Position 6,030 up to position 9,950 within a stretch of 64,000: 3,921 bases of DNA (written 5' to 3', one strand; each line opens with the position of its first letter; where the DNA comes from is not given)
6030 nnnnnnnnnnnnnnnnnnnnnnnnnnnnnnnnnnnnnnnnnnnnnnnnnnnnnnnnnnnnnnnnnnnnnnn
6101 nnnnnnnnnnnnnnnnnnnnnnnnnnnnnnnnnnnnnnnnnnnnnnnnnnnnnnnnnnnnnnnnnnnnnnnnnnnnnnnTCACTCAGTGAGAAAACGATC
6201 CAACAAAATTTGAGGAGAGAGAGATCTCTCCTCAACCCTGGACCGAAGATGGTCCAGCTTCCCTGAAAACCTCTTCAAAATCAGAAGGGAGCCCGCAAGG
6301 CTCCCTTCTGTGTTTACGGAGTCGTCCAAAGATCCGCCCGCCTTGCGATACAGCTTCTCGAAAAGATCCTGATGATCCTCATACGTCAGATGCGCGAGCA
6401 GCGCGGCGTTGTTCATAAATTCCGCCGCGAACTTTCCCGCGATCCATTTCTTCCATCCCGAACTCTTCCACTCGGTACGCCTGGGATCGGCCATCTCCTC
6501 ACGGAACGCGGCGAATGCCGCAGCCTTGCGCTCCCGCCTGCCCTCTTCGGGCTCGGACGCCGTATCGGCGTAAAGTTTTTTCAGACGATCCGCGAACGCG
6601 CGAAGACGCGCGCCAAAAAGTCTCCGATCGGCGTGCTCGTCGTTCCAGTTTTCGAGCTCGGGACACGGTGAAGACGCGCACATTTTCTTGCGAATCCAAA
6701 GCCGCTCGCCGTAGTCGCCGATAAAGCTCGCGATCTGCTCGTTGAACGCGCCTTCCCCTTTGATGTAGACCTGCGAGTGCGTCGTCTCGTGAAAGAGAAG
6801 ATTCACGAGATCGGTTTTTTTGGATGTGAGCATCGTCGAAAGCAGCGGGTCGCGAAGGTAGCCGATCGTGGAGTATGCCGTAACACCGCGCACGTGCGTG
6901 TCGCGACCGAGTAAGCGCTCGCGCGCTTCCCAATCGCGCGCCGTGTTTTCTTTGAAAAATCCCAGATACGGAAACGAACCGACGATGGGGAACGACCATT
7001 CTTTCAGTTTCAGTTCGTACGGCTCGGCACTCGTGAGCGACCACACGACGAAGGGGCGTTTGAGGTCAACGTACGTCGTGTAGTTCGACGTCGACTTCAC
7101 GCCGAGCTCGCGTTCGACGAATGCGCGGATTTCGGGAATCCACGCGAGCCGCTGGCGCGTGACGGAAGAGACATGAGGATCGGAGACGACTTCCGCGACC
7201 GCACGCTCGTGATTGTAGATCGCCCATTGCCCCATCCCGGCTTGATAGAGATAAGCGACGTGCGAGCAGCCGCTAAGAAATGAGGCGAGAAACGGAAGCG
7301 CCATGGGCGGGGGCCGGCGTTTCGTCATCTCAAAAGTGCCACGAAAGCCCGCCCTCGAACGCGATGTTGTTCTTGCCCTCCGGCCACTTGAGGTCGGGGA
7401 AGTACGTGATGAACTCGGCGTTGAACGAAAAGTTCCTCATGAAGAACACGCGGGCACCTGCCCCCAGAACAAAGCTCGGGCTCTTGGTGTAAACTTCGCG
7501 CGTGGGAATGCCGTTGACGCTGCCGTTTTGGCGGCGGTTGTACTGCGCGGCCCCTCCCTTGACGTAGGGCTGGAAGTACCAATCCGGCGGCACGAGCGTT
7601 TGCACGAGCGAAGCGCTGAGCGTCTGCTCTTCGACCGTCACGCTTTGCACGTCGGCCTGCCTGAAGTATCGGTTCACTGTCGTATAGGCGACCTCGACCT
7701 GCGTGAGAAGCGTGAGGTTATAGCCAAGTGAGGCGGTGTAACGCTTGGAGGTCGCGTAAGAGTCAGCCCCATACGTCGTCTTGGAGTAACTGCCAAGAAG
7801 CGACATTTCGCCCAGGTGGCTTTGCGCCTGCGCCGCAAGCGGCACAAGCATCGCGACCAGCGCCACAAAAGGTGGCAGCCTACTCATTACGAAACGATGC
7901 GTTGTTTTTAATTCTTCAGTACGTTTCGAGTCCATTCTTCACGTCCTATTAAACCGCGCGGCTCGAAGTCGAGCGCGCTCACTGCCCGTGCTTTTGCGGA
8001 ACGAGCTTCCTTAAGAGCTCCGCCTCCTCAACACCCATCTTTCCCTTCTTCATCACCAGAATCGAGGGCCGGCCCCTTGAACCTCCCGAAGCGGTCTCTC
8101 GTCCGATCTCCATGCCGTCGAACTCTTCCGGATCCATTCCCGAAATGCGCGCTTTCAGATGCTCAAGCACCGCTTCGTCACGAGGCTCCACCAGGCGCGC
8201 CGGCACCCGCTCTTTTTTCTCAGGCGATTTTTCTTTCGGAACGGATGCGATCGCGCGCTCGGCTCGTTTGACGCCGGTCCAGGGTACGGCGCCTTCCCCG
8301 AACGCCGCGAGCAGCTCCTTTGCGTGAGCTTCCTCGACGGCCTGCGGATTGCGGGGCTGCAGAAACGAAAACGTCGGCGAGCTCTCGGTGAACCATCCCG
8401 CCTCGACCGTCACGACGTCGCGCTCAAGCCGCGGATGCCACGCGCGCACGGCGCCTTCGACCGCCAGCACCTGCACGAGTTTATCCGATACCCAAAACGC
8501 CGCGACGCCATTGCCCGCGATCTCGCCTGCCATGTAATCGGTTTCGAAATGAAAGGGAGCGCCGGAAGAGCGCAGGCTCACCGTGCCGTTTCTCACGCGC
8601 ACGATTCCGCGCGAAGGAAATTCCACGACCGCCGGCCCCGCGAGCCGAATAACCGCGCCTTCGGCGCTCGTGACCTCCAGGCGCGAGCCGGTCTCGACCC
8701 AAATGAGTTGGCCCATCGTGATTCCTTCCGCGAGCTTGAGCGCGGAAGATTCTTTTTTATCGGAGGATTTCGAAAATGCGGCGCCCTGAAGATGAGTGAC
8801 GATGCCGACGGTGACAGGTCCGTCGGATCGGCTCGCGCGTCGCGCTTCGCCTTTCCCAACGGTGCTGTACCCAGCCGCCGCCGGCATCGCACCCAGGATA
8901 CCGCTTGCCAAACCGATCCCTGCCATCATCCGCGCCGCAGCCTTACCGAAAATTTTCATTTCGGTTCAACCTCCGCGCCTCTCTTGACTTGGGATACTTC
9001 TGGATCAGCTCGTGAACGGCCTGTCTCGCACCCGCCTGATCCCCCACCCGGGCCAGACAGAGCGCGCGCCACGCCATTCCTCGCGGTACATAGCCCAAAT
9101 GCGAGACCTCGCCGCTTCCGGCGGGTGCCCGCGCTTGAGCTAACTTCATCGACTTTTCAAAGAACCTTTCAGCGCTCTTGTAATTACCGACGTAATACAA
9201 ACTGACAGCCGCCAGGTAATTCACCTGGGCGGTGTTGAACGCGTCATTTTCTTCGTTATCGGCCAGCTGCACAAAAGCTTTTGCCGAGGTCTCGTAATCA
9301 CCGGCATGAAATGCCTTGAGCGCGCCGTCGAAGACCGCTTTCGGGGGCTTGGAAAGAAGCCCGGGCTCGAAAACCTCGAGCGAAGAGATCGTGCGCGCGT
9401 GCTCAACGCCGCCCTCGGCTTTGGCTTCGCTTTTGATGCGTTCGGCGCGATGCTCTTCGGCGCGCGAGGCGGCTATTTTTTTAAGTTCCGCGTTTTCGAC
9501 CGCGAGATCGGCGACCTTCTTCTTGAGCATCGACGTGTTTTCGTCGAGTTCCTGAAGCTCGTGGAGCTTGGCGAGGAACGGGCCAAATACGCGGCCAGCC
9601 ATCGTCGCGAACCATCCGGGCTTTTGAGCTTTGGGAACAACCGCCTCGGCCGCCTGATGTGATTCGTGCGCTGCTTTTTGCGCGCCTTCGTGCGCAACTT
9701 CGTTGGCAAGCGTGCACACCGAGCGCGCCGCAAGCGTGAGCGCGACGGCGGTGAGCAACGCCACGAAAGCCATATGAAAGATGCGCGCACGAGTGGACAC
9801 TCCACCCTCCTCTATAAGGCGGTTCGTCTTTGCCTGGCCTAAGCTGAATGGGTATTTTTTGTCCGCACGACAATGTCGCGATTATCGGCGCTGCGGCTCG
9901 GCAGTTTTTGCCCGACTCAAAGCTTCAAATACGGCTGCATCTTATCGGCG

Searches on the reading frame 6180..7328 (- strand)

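Call 13: search_protein_families(library=pfam, proteins=[window:6180-7328:-], max_evalue=0.01)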
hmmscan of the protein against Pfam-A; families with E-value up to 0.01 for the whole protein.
window:6180-7328:- (382 aa): 1 family
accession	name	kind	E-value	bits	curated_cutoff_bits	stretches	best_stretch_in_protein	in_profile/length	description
PF10023.15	Aminopep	-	1.8e-87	294.2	25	1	25-338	1-304/322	Putative aminopeptidase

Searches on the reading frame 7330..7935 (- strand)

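Call 13: search_protein_families(library=pfam, proteins=[window:7330-7935:-], max_evalue=0.01)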
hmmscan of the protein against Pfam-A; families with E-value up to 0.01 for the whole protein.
window:7330-7935:- (201 aa): 2 families
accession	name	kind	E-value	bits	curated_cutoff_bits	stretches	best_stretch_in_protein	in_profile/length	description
PF13505.12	OMP_b-brl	-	7.4e-15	56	28.7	1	23-201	1-175/175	Outer membrane protein beta-barrel domain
PF05736.17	OprF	-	2.9e-05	24.3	23.5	1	60-173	47-155/184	OprF membrane domain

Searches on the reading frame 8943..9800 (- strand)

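Call 13: search_protein_families(library=pfam, proteins=[window:8943-9800:-], max_evalue=0.01)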
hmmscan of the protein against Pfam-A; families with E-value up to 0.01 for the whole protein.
window:8943-9800:- (285 aa): 4 families
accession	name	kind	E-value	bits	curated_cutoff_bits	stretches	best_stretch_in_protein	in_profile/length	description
PF07719.23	TPR_2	-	1.1e-06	28.7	27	0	192-221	2-31/34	Tetratricopeptide repeat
PF13174.12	TPR_6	-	0.0012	19.8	26.3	0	244-272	5-33/33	Tetratricopeptide repeat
PF13428.12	TPR_14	-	0.0023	18.9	23.5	0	242-277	4-39/44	Tetratricopeptide repeat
PF13424.12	TPR_12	-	0.007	17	30.1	1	164-222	14-76/77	Tetratricopeptide repeat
